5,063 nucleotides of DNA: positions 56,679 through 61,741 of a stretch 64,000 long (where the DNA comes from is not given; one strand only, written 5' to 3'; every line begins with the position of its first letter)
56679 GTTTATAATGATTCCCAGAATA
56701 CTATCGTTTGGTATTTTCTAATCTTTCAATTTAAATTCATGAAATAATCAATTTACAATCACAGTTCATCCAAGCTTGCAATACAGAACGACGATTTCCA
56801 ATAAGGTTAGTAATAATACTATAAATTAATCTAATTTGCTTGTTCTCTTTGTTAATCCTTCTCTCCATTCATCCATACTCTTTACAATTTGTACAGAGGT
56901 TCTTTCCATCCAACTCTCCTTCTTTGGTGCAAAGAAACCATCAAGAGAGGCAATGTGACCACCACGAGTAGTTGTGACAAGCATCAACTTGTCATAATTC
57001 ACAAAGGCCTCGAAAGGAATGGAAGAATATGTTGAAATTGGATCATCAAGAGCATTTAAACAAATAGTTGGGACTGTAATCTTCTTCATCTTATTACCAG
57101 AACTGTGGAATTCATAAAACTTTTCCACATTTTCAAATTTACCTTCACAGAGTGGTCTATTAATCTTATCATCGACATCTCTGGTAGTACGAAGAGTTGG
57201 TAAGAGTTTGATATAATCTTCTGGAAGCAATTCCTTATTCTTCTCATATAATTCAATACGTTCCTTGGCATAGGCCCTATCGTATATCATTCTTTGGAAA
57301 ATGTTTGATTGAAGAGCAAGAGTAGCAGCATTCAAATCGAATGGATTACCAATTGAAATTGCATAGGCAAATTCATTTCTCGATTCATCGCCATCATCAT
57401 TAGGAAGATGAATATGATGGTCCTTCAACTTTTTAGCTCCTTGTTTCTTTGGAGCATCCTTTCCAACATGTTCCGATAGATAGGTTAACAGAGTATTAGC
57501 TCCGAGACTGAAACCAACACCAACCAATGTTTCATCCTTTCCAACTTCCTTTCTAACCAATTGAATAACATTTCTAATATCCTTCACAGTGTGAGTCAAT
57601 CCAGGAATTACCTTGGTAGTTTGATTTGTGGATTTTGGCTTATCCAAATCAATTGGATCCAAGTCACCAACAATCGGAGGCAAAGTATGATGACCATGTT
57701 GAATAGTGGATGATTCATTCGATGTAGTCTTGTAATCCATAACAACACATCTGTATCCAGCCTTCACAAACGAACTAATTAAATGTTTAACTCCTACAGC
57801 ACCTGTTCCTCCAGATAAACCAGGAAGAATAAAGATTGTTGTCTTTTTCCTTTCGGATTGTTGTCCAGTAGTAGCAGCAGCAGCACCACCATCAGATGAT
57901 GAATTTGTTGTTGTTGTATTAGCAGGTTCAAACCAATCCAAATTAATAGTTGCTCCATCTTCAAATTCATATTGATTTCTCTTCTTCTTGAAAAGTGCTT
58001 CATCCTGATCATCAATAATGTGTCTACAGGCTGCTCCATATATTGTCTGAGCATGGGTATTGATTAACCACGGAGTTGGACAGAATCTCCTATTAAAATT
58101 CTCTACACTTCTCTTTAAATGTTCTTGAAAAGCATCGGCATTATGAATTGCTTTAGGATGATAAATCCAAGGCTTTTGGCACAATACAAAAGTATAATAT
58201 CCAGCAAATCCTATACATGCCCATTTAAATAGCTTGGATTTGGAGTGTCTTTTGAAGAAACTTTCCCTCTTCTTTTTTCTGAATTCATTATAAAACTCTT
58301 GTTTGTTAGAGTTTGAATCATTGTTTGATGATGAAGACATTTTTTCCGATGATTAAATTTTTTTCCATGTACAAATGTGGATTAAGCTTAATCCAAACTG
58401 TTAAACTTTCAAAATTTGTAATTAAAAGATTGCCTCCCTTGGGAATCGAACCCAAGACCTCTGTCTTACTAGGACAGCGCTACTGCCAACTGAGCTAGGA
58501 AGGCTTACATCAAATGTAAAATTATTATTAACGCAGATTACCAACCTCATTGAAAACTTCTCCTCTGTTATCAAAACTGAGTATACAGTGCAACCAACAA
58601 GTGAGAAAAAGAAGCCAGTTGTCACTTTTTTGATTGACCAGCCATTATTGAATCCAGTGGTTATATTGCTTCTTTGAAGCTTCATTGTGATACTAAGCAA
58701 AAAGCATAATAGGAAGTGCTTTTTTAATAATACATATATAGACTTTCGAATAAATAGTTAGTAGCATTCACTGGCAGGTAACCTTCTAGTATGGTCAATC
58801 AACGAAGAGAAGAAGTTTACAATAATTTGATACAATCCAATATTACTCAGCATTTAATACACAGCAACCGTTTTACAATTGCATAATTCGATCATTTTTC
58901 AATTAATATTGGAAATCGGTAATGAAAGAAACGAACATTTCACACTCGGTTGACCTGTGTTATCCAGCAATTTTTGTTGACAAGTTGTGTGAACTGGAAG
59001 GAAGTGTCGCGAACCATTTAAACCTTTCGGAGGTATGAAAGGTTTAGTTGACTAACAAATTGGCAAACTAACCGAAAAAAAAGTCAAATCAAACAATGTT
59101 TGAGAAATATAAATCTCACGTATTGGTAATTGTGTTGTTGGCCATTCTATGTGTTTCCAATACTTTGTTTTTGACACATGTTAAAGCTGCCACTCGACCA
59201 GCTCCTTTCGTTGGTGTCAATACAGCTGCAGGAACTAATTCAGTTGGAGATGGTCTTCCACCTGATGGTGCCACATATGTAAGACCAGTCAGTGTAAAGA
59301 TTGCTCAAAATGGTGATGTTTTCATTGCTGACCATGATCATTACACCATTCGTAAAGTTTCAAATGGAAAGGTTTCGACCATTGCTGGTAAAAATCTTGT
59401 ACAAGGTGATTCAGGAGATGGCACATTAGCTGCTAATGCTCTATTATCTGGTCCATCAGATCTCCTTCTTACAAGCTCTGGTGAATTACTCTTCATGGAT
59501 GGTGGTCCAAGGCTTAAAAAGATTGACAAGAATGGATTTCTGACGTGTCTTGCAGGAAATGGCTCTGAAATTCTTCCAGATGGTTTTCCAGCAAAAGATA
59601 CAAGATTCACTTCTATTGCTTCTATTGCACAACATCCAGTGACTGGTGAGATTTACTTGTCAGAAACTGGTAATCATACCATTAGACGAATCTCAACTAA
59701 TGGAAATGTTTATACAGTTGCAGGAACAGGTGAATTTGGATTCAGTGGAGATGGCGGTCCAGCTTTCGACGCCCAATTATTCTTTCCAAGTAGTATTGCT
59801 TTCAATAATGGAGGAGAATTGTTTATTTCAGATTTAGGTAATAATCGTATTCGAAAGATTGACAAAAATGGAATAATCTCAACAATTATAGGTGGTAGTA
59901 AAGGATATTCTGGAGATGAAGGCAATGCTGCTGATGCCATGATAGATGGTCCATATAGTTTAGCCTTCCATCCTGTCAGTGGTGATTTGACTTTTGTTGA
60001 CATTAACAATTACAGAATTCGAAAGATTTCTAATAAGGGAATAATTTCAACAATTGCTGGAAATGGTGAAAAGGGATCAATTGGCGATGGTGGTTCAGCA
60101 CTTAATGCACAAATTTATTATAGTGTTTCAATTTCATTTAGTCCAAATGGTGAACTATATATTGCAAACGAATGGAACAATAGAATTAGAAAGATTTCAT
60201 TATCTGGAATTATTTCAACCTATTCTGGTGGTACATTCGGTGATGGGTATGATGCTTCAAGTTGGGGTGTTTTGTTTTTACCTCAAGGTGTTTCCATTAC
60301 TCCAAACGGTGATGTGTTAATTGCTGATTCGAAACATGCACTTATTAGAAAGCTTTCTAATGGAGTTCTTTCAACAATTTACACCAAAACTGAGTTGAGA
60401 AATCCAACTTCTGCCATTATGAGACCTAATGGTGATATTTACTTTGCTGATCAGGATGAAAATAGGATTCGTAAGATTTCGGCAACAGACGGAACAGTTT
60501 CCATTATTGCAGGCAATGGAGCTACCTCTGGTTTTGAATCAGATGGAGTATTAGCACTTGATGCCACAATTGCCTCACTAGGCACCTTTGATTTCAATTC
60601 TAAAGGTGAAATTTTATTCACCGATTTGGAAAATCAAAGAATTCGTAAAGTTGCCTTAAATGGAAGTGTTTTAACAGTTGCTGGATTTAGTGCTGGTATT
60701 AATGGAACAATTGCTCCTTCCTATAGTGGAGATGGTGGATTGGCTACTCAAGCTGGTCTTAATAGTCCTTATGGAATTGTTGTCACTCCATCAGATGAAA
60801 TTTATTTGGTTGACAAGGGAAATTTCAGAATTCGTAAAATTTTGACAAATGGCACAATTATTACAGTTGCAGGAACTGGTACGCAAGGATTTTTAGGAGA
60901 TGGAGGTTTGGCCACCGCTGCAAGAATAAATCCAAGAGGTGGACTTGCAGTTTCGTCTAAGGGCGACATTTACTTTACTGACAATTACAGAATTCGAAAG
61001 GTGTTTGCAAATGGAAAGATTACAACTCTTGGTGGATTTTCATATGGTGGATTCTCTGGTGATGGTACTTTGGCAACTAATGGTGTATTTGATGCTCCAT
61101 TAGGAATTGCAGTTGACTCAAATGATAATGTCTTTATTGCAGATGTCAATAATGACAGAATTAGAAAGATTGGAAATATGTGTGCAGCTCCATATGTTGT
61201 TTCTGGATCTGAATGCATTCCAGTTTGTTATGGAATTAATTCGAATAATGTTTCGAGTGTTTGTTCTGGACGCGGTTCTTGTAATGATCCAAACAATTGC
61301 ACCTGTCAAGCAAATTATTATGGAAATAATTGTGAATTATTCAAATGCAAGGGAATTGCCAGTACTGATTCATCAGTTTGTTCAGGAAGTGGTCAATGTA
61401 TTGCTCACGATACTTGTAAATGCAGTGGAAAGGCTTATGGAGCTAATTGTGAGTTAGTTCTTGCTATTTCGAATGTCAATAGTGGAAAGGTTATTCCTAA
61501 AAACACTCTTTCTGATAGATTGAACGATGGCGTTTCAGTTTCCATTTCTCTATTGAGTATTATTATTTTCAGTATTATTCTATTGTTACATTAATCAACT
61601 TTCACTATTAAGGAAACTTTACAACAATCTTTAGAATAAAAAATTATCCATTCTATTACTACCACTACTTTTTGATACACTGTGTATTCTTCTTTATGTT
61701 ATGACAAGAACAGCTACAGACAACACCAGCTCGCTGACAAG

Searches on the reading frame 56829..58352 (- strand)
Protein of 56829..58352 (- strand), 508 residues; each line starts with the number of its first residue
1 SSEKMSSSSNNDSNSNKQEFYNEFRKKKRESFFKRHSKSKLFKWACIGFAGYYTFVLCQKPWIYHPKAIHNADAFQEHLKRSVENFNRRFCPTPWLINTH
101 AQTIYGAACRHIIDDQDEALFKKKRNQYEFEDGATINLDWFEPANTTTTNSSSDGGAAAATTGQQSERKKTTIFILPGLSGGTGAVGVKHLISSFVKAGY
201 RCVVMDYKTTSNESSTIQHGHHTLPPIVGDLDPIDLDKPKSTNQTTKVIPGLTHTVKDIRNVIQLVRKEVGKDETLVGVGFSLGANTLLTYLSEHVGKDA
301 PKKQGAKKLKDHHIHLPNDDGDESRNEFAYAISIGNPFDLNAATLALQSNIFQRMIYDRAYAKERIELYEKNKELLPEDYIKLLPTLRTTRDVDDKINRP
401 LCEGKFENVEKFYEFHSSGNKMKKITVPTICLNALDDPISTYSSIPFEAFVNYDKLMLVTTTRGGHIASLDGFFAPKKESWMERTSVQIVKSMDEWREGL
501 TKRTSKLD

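Call 13: search_protein_families(library=pfam, proteins=[window:56829-58352:-], max_evalue=0.01)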
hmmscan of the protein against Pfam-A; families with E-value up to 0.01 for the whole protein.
window:56829-58352:- (508 aa): 1 family
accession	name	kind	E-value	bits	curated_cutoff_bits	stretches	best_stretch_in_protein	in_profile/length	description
PF00561.26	Abhydrolase_1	-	0.003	17.7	25.8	0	172-295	2-90/245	alpha/beta hydrolase fold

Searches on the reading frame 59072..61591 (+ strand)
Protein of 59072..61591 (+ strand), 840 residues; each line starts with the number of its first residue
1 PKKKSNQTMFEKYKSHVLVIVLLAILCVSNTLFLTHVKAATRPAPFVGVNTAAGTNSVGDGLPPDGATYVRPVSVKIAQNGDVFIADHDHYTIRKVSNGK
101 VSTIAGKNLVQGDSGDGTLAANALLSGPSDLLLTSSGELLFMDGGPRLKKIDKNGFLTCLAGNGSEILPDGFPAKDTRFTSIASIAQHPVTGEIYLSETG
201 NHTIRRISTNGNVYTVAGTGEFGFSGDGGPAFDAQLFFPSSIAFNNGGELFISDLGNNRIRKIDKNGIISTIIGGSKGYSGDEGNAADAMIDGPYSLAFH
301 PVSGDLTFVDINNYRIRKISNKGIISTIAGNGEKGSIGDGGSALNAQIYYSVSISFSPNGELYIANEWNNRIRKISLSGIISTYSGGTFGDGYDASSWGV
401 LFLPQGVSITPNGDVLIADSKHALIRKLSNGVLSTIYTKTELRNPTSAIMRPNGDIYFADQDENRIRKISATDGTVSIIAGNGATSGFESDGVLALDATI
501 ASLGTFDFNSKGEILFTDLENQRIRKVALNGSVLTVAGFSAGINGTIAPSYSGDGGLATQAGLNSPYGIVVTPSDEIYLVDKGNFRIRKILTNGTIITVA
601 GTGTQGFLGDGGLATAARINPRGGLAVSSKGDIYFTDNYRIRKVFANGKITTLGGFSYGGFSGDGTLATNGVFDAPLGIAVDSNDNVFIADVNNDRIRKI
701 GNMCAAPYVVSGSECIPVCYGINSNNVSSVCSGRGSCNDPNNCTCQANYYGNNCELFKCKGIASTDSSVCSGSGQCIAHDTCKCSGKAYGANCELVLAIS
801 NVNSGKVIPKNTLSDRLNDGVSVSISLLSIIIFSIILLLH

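Call 13: search_protein_families(library=pfam, proteins=[window:59072-61591:+], max_evalue=0.01)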
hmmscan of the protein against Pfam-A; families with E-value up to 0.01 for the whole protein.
window:59072-61591:+ (840 aa): 7 families
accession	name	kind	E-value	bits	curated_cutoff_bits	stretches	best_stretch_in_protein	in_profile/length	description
PF25021.1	TEN_NHL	-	4.2e-53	181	27.1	6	506-590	266-356/357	Teneurin NHL domain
PF01436.27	NHL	-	1.3e-38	129.5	20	4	673-699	1-27/28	NHL repeat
PF24684.1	Vgb_lyase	-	6.4e-12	45.3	50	0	404-477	15-88/290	Virginiamycin B lyase family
PF07974.19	EGF_2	-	4.6e-08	33.7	22.1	1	725-754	3-32/32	EGF-like domain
PF08450.18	SGL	-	0.0015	18.6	26.3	0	303-482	11-123/246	SMP-30/Gluconolactonase/LRE-like region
PF13449.12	Phytase-like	-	0.0023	18.3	27.6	0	215-269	46-100/284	Esterase-like activity of phytase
PF23106.1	EGF_Teneurin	-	0.0075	16.8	24.3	0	730-755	4-28/30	Teneurin-like EGF domain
